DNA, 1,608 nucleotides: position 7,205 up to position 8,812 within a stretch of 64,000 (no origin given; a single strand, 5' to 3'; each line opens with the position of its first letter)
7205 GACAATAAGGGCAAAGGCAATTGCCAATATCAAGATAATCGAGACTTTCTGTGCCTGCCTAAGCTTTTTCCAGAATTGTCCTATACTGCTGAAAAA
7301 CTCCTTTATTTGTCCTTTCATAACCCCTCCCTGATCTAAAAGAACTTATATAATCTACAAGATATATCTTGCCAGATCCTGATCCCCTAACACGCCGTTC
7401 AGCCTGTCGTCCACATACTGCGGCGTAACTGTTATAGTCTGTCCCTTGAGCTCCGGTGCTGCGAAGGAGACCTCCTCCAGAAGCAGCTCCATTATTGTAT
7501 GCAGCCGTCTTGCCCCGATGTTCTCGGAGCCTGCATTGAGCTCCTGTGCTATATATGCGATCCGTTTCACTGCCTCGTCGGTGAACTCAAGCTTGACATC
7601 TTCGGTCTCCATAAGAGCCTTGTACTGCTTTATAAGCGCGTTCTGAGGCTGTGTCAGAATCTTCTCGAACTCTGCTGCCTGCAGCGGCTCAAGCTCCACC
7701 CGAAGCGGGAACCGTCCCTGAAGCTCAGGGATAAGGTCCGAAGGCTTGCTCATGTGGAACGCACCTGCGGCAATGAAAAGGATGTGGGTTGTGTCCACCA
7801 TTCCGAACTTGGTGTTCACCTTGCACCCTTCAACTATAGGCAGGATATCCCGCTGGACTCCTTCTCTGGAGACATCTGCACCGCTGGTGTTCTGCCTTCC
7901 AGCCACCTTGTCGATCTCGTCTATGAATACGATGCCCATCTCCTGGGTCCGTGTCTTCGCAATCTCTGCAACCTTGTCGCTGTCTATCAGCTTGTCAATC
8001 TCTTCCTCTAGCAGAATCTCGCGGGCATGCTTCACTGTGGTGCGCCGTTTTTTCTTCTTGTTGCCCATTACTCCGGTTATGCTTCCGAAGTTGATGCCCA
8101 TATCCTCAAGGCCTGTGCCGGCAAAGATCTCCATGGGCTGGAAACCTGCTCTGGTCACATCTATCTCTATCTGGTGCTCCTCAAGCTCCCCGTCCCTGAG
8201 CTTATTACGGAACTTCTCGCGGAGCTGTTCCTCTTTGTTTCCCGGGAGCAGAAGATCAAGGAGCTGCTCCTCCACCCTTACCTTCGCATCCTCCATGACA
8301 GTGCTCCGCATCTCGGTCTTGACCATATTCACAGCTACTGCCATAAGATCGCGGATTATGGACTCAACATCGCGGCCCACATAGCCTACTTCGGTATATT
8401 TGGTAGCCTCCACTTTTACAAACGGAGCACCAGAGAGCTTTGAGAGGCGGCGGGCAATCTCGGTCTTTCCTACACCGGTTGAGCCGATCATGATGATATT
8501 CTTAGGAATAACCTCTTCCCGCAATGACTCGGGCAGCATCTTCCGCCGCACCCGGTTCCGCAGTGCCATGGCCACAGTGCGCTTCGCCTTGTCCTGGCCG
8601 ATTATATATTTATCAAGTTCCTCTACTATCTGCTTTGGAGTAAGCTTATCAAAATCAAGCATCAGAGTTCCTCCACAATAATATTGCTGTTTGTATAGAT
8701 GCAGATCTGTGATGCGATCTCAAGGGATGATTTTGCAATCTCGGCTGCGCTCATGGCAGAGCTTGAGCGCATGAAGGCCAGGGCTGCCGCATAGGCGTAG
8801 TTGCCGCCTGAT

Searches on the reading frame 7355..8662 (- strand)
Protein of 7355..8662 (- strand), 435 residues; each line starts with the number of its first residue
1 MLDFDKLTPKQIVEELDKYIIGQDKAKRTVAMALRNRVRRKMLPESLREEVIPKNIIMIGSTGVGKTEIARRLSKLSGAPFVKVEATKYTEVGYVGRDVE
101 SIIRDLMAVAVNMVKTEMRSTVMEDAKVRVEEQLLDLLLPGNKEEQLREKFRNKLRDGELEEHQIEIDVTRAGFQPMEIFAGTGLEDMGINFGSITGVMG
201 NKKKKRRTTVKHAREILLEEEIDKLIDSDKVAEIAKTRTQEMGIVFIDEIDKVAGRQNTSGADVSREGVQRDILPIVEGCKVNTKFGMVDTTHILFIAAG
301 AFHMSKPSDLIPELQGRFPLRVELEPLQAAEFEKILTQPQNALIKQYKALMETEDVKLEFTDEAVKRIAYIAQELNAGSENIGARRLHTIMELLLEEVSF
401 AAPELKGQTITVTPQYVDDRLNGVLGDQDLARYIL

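Call 51: find_homologous_proteins(query=window:7355-8662:-, max_evalue=1e-80)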
Query window:7355-8662:- (435 aa): 8000 proteins with E <= 1e-80 among 8000 candidates; the best 120 are listed.
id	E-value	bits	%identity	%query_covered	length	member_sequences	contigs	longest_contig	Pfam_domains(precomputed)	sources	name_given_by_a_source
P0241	5.7e-275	930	100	100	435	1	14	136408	PF07724.21,PF00004.36,PF07728.21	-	-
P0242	9.8e-274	926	100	100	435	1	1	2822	PF07724.21,PF00004.36,PF07728.21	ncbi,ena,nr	ncbi:MAG: ATP-dependent protease ATPase subunit HslU [Spirochaetia bacterium]|nr:ATP-dependent prote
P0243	1.7e-266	902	97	100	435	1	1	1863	PF07724.21,PF00004.36,PF07728.21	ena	-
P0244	2.5e-266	901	97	100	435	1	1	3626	PF07724.21,PF00004.36,PF07728.21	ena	-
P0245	2.0e-265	898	96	100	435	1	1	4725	PF07724.21,PF00004.36,PF07728.21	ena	-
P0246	2.8e-265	898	96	100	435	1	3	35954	PF07724.21,PF00004.36,PF07728.21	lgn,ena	-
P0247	3.3e-265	898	96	100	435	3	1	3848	PF07724.21,PF00004.36,PF07728.21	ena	-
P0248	4.7e-265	897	96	100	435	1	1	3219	PF07724.21,PF00004.36,PF07728.21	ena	-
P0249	8.9e-265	896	96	100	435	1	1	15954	PF07724.21,PF00493.30,PF00004.36,PF07728.21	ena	-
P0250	2.3e-263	892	95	100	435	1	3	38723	PF07724.21,PF00004.36,PF07728.21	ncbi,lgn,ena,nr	ncbi:MAG: ATP-dependent protease ATPase subunit HslU [Spirochaetia bacterium]|nr:ATP-dependent prote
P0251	7.3e-263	890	95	100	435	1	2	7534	PF07724.21,PF00004.36,PF07728.21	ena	-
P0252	1.4e-262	889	95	100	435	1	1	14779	PF07724.21,PF00004.36,PF07728.21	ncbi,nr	ncbi:MAG: ATP-dependent protease ATPase subunit HslU [Spirochaetia bacterium]|nr:ATP-dependent prote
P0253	1.9e-262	889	95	100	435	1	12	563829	PF07724.21,PF00004.36,PF07728.21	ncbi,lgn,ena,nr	ncbi:MAG: ATP-dependent protease ATPase subunit HslU [Spirochaetia bacterium]|nr:ATP-dependent prote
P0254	8.5e-262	886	95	100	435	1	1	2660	PF07724.21,PF00004.36,PF07728.21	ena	-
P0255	5.5e-261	884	93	100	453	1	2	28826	PF07724.21,PF00004.36,PF07728.21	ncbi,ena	-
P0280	2.5e-226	770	81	100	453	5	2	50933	PF07724.21,PF00004.36,PF07728.21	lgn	-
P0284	2.1e-196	671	71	100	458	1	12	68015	PF07724.21,PF00493.30,PF00004.36,PF07728.21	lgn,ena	-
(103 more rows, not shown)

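Call 52: find_encoding_contigs(protein=P0280, flank=10000, max_places=1)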
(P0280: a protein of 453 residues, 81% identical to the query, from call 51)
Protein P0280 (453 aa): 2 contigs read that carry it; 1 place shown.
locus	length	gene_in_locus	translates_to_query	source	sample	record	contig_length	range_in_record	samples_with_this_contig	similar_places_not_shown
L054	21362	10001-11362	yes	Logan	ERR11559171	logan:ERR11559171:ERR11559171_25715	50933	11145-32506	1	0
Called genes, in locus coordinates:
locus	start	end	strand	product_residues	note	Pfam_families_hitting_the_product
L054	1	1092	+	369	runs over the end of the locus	PF01098:FTSW_RODA_SPOVE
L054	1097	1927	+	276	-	PF08478:POTRA_1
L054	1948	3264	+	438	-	PF02491:SHS2_FTSA, PF06723:MreB_Mbl, PF11104:PilM_2 (weak), PF14450:FtsA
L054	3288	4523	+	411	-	PF00091:Tubulin, PF12327:FtsZ_C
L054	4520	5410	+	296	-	PF02899:Phage_int_SAM_1, PF13495:Phage_int_SAM_4 (faint), PF00589:Phage_integrase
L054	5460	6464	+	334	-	PF02481:DNA_processg_A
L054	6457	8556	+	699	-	PF01751:Toprim, PF01131:Topoisom_bac, PF01396:Zn_ribbon_Top1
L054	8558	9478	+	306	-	PF02899:Phage_int_SAM_1, PF00589:Phage_integrase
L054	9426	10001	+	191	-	PF00227:Proteasome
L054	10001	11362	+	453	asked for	PF07728:AAA_5 (faint), PF00004:AAA (weak), PF07724:AAA_2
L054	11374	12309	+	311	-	PF01514:YscJ_FliF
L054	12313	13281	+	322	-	PF14842:FliG_N, PF14841:FliG_M, PF01706:FliG_C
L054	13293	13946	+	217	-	PF02108:FliH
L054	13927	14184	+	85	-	-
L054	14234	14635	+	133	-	-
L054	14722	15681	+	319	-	PF01052:FliMN_C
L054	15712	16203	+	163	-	PF04347:FliO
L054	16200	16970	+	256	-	PF00813:FliP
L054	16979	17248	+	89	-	PF01313:Bac_export_3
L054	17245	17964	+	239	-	PF01311:Bac_export_1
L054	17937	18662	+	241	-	PF01312:Bac_export_2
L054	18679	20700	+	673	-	PF00771:FHIPEP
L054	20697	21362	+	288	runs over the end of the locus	PF00448:SRP54, PF02492:cobW (faint)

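Call 53: find_encoding_contigs(protein=P0284, flank=10000, max_places=1)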
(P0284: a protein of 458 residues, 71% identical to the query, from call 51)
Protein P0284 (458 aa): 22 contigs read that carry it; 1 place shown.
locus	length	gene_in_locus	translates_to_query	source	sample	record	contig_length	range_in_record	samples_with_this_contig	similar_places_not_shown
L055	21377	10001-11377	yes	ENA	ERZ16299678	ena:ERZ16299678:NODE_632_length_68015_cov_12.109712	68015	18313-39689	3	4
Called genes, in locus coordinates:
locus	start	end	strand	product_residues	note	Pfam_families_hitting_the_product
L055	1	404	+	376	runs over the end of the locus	PF01098:FTSW_RODA_SPOVE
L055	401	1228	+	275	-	PF08478:POTRA_1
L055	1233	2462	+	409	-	PF11104:PilM_2 (faint), PF14450:FtsA, PF02491:SHS2_FTSA, PF06723:MreB_Mbl, PF14450:FtsA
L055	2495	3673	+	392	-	PF00091:Tubulin, PF12327:FtsZ_C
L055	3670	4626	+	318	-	PF13495:Phage_int_SAM_4 (weak), PF02899:Phage_int_SAM_1, PF00589:Phage_integrase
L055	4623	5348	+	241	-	PF13428:TPR_14 (faint), PF13424:TPR_12 (faint), PF12895:ANAPC3 (faint), PF13431:TPR_17 (faint), PF00515:TPR_1 (faint), PF07719:TPR_2 (faint), PF13432:TPR_16, PF14559:TPR_19, +3 more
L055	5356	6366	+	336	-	PF02481:DNA_processg_A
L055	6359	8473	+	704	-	PF01751:Toprim, PF01131:Topoisom_bac, PF01396:Zn_ribbon_Top1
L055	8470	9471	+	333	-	PF02899:Phage_int_SAM_1, PF13102:Phage_int_SAM_5, PF00589:Phage_integrase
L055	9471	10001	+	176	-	PF00227:Proteasome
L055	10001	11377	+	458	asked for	PF00493:MCM (faint), PF00004:AAA (weak), PF07728:AAA_5 (weak), PF07724:AAA_2, PF00004:AAA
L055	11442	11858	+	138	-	-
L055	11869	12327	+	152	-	PF00460:Flg_bb_rod, PF06429:Flg_bbr_C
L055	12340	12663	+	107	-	PF02049:FliE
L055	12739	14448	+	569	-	PF01514:YscJ_FliF, PF08345:YscJ_FliF_C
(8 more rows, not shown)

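Call 55: search_protein_families(library=pfam, max_evalue=0.01, proteins=[L054:13293-13946:+, L054:13927-14184:+, L054:14234-14635:+, L054:14722-15681:+, L054:15712-16203:+, L054:17937-18662:+, L054:18679-20700:+, L054:20697-21362:+])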
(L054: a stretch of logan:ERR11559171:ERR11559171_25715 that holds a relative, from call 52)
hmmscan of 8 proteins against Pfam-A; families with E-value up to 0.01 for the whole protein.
L054:13293-13946:+ (217 aa): 2 families
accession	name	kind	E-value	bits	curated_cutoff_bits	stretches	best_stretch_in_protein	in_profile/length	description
PF02108.21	FliH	-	7.2e-27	94.3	24.1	1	79-206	4-128/128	Flagellar assembly protein FliH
PF01991.23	vATP-synt_E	-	0.00065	19.6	24.2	1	26-207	6-187/199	ATP synthase (E/31 kDa) subunit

L054:13927-14184:+ (85 aa): 1 family
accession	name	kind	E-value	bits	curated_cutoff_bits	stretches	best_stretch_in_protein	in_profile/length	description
PF02874.29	ATP-synt_ab_N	-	0.0026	18.7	20.9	1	37-84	18-67/69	ATP synthase alpha/beta family, beta-barrel domain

L054:14234-14635:+ (133 aa): 0 families

L054:14722-15681:+ (319 aa): 1 family
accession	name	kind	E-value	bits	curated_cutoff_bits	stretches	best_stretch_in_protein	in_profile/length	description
PF01052.25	FliMN_C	-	4.8e-18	65.3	23.8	2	256-318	9-71/73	Type III flagellar switch regulator (C-ring) FliN C-term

L054:15712-16203:+ (163 aa): 1 family
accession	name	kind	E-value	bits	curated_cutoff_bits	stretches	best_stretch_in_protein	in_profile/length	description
PF04347.18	FliO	-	6.4e-11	42.6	22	1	75-156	2-90/91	Flagellar biosynthesis protein, FliO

L054:17937-18662:+ (241 aa): 1 family
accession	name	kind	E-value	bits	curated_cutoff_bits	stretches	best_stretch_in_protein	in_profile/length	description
PF01312.24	Bac_export_2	-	4.2e-28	99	24.4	1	16-240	5-240/335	FlhB HrpN YscU SpaS Family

L054:18679-20700:+ (673 aa): 1 family
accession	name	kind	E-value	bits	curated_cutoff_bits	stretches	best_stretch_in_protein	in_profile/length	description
PF00771.25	FHIPEP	-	1.2e-193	645.7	29.1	1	21-663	3-656/657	FHIPEP family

L054:20697-21362:+ (222 aa): 16 families
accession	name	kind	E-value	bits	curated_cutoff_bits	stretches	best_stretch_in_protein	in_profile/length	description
PF00448.28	SRP54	-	1.1e-20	74.6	22.7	1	96-218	3-131/196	SRP54-type protein, GTPase domain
PF02492.25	cobW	-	5.4e-06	26.5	20.7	1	98-188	4-100/180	CobW/HypB/UreG, nucleotide-binding domain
PF25199.1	nSTAND_NTPase5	-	0.00017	21.9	34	1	87-138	34-86/145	Novel STAND NTPase 5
PF01695.23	IstB_IS21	-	0.00033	20.7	24.1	1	98-131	96-129/238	IstB-like ATP binding protein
PF13401.12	AAA_22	-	0.00065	20.5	27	1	98-178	9-91/130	AAA domain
PF01656.29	CbiA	-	0.0011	19.3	25.4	1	103-132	8-37/125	CobQ/CobB/MinD/ParA nucleotide binding domain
PF13614.12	AAA_31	-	0.0013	19.1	27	0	104-132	12-40/177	AAA domain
PF13191.12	AAA_16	-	0.0021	19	32.6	1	100-204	30-129/167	AAA ATPase domain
PF13604.12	AAA_30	-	0.0025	18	27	1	96-194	20-111/191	AAA domain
PF19842.5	YqeC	-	0.0029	18.3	27.6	1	106-180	8-70/145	YqeC protein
PF03308.22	MeaB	-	0.0035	16.8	23.1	1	101-131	40-70/273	Methylmalonyl Co-A mutase-associated GTPase MeaB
PF03205.20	MobB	-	0.0038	17.5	26.6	1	99-158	4-68/133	Molybdopterin guanine dinucleotide synthesis protein B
PF00004.35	AAA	-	0.0077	17.1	21.2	0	99-119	3-23/131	ATPase family associated with various cellular activities (AAA)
PF03266.21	NTPase_1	-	0.0089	16.3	23.9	0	101-134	6-39/168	NTPase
PF16575.11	CLP1_P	-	0.009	16.3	26.6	0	101-131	1-31/188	mRNA cleavage and polyadenylation factor CLP1 P-loop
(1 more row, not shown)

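Call 57: find_related_loci(query=A1, collection=metagenome_contigs, flank=10000)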
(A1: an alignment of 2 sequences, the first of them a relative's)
Query A1 (673 aa) in metagenome_contigs; peptide patterns used: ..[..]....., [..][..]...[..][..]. (x = any residue, [..] = any of these).
600 stretches matched a pattern (row limit reached: there are more); 523 encode a relative of the query (tblastn E <= 1e-3); the best 80 are kept; 80 distinct loci.
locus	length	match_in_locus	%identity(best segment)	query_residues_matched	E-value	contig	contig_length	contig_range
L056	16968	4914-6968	44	5-673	1e-165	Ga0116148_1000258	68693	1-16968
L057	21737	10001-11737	46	22-602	8e-159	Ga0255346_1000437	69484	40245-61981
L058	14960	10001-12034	43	7-673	8e-151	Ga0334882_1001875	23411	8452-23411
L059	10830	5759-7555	45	11-605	3e-148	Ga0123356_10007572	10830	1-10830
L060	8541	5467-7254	43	11-605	4e-147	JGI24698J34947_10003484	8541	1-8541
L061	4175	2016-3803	43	11-605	9e-151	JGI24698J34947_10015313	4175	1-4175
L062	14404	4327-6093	42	22-605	6e-147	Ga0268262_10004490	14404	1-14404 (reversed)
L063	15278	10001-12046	41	7-666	4e-146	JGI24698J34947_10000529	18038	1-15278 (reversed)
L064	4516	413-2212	42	11-605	2e-149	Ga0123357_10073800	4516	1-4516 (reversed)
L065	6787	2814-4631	43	2-605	4e-146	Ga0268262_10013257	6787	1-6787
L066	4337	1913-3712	44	8-605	6e-149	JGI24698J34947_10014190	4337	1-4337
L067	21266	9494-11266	45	16-605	4e-145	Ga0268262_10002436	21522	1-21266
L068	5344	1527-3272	44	26-605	7e-147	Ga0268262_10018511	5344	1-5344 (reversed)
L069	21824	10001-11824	44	2-605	8e-145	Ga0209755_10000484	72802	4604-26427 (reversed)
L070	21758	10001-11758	44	24-608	5e-143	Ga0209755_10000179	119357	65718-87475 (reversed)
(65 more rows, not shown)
